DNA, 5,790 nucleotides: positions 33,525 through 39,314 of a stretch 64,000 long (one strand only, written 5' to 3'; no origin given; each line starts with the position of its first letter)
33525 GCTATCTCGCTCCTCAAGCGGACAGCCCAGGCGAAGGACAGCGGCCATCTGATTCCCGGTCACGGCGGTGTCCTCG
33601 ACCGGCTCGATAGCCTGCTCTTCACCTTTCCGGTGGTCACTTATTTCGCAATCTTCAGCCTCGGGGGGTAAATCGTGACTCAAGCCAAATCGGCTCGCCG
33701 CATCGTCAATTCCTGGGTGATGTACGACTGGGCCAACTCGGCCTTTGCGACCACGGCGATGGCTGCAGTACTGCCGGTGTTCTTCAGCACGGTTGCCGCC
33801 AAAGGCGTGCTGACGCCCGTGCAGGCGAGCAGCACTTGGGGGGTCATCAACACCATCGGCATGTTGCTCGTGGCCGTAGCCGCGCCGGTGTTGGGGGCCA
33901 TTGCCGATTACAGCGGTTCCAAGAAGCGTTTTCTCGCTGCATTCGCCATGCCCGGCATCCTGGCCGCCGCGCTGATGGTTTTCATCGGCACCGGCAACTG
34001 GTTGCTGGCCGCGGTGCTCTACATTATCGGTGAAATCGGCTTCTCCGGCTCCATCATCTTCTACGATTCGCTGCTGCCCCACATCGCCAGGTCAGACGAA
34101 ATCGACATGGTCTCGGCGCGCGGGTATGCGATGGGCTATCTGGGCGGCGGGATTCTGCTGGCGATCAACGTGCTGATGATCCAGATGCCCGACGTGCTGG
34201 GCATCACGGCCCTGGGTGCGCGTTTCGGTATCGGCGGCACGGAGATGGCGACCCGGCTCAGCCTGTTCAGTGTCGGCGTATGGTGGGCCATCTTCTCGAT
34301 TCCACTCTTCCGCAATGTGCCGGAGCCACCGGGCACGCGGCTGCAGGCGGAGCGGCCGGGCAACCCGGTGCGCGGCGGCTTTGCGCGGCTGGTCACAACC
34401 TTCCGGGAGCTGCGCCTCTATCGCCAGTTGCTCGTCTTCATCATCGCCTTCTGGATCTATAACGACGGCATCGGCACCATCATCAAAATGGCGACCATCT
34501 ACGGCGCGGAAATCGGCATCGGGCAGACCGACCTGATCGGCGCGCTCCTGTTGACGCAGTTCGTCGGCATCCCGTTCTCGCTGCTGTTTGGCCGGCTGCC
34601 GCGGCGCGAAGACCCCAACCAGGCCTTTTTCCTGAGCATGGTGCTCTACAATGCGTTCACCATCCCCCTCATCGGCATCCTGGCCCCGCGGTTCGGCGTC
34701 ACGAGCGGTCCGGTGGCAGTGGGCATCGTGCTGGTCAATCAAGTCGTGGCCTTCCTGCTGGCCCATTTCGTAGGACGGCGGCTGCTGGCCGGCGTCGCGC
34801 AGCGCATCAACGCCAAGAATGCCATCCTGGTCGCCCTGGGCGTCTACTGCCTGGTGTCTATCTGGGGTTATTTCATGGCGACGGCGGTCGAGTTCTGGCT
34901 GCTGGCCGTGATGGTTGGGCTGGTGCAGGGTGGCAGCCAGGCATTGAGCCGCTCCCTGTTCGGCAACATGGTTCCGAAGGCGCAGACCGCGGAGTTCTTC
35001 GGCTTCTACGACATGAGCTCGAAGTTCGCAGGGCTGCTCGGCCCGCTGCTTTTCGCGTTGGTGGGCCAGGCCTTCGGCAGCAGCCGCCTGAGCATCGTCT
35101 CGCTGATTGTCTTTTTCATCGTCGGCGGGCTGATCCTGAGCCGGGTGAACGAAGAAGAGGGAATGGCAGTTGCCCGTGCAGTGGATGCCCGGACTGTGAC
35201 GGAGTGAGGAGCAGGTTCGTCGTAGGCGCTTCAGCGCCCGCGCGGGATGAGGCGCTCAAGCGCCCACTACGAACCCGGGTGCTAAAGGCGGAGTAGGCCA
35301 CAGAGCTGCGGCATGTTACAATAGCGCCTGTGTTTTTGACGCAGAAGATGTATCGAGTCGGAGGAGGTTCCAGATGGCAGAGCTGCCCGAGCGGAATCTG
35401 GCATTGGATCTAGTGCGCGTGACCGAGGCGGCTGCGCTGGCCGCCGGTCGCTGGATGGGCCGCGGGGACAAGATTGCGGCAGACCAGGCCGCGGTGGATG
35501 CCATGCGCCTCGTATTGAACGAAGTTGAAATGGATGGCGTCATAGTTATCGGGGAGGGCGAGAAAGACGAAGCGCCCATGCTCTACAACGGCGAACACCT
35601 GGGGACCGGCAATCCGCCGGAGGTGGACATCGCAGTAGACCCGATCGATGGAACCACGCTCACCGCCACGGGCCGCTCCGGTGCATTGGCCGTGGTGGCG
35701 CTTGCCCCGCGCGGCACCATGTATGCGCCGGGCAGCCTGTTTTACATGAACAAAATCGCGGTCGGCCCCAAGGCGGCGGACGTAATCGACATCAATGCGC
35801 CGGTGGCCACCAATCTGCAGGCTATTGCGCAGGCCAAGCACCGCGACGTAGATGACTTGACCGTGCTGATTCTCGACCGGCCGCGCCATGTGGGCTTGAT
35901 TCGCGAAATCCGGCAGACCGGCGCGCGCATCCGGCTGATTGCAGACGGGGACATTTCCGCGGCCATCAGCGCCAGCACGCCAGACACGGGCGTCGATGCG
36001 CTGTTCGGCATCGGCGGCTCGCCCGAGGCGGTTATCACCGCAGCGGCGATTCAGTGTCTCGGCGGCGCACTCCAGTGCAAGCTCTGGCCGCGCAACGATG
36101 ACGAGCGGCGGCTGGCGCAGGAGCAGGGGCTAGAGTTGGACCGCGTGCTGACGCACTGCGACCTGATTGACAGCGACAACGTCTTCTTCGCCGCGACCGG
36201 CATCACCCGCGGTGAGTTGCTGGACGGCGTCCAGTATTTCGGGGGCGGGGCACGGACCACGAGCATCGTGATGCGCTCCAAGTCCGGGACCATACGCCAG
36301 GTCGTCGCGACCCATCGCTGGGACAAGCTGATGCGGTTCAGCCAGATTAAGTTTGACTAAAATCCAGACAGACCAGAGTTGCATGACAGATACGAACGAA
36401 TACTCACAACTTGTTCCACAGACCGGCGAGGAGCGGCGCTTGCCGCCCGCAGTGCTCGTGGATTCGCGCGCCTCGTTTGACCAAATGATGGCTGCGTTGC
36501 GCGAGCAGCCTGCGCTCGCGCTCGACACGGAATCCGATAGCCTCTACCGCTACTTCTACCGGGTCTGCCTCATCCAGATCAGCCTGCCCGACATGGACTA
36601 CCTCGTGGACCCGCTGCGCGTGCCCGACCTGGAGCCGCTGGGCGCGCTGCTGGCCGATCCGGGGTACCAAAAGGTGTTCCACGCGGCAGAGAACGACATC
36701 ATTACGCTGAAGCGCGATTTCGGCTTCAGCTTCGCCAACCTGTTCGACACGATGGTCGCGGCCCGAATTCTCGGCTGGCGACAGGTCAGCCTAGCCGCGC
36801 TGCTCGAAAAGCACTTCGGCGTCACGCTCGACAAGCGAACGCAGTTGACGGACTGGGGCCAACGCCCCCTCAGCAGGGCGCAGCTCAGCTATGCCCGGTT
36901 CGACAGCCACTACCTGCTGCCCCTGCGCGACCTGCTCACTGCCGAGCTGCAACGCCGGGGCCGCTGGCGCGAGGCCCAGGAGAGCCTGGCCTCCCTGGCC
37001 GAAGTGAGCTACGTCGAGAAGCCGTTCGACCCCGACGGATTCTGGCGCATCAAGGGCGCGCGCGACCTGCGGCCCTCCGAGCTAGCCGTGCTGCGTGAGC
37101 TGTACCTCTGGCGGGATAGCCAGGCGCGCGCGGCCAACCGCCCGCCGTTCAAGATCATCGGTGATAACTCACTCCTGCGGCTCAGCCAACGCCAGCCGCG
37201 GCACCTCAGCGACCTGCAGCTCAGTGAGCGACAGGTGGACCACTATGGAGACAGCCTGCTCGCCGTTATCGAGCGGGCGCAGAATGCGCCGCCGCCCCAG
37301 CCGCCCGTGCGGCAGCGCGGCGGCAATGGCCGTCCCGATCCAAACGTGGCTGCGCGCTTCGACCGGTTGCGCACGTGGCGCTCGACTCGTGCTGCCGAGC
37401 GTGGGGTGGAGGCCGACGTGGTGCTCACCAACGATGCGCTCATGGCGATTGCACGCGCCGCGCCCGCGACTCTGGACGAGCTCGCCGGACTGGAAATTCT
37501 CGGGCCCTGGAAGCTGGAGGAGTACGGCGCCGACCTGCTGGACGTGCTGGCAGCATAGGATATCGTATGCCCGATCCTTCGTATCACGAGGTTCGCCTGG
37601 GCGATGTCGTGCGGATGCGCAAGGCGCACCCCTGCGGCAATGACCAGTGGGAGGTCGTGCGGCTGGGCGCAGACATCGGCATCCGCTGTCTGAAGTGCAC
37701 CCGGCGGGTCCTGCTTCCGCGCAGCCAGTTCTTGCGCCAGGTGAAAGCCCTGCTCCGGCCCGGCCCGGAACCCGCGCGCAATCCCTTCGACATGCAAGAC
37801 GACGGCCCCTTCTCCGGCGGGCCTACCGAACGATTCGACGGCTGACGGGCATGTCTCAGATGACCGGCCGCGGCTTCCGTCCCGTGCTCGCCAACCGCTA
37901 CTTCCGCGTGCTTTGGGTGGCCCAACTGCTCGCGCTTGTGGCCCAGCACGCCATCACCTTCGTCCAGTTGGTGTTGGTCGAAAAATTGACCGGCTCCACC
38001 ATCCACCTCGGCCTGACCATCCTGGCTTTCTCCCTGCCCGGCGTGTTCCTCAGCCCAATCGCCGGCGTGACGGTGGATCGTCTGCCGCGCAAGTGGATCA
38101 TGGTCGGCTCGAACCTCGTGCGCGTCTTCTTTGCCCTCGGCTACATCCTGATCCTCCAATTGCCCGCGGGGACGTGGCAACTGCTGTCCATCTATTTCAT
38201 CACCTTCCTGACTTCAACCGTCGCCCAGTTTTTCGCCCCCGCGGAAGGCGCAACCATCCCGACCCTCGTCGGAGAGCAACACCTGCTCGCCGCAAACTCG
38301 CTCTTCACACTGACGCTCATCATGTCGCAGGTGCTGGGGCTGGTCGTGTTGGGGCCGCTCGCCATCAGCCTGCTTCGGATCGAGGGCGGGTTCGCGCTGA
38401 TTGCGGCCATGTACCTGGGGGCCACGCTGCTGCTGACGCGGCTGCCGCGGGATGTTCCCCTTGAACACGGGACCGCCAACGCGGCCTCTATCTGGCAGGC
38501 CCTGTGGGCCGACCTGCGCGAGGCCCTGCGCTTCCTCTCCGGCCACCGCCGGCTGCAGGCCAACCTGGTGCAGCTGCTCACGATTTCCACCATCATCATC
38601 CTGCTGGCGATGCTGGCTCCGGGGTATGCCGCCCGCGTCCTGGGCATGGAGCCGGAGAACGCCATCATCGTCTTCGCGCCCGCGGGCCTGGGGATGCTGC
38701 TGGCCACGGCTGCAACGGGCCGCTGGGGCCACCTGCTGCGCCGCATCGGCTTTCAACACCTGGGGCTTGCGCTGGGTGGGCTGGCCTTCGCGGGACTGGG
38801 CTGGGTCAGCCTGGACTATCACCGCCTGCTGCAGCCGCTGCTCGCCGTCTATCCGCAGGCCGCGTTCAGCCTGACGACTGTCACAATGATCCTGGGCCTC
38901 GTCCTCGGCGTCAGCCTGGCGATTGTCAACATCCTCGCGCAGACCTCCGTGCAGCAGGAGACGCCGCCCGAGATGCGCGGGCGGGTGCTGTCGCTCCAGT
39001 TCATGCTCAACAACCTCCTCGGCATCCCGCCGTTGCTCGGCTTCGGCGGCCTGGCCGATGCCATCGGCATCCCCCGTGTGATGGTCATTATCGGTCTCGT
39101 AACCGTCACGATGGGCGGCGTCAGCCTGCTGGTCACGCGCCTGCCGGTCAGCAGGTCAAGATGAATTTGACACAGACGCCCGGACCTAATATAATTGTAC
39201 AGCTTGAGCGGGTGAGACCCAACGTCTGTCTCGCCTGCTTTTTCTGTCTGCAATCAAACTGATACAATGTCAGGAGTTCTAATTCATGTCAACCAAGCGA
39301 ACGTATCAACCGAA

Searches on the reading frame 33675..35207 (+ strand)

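Call 8: search_protein_families(library=pfam, proteins=[window:33675-35207:+])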
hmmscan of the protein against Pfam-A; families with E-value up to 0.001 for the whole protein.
window:33675-35207:+ (510 aa): 2 families
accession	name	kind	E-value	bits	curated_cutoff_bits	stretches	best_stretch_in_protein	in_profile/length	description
PF11700.14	ATG22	-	2.8e-72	244.4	24.1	2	49-336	67-372/482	Vacuole effluxer Atg22 like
PF07690.21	MFS_1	-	1.8e-15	57.2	33.4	2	357-492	38-174/347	Major Facilitator Superfamily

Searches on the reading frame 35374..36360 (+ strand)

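Call 8: search_protein_families(library=pfam, proteins=[window:35374-36360:+])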
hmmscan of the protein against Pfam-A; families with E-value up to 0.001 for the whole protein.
window:35374-36360:+ (328 aa): 1 family
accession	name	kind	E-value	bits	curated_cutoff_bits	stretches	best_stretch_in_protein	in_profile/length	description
PF03320.18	FBPase_glpX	-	1.2e-140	468.3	27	1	7-314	1-307/307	Bacterial fructose-1,6-bisphosphatase, glpX-encoded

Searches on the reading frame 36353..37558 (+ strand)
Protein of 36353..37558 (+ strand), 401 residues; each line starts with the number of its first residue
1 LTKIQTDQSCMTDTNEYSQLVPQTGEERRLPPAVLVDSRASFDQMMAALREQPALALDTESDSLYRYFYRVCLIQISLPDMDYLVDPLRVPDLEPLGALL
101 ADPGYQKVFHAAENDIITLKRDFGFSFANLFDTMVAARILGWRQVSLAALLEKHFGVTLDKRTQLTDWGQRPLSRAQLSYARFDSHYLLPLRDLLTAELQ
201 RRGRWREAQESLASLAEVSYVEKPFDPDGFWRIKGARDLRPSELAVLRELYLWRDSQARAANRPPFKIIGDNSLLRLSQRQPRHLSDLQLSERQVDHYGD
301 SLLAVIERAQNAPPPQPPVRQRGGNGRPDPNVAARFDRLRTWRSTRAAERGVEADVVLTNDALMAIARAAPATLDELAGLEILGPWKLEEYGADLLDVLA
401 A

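Call 8: search_protein_families(library=pfam, proteins=[window:36353-37558:+])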
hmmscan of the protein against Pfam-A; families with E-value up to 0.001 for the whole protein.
window:36353-37558:+ (401 aa): 2 families
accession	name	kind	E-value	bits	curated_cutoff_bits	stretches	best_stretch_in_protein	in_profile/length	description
PF01612.26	DNA_pol_A_exo1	-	4.4e-44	150.8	23.6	1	36-200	4-173/173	3'-5' exonuclease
PF00570.28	HRDC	-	5e-34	116.5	23.8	2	334-399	3-68/68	HRDC domain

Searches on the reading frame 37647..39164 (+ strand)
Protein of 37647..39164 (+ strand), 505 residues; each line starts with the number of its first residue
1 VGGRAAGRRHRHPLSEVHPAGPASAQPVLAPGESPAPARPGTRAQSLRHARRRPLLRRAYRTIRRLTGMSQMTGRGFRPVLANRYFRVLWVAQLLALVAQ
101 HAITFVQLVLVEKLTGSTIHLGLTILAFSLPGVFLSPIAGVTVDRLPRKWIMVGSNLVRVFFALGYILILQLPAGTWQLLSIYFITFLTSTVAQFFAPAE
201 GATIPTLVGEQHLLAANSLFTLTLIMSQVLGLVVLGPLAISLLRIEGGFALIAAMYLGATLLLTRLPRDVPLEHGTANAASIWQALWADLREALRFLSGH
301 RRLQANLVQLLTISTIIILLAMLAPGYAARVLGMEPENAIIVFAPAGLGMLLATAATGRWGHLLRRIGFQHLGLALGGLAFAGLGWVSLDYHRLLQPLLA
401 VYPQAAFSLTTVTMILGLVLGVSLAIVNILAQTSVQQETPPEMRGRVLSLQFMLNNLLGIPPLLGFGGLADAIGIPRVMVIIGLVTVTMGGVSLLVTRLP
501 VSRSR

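Call 8: search_protein_families(library=pfam, proteins=[window:37647-39164:+])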
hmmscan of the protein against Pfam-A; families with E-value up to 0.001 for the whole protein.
window:37647-39164:+ (505 aa): 2 families
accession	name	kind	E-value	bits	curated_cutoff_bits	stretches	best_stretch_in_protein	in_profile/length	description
PF07690.21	MFS_1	-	9.7e-25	87.6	33.4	1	89-460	1-344/347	Major Facilitator Superfamily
PF05977.19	MFS_3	-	3e-08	33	27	1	81-502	7-398/524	Transmembrane secretion effector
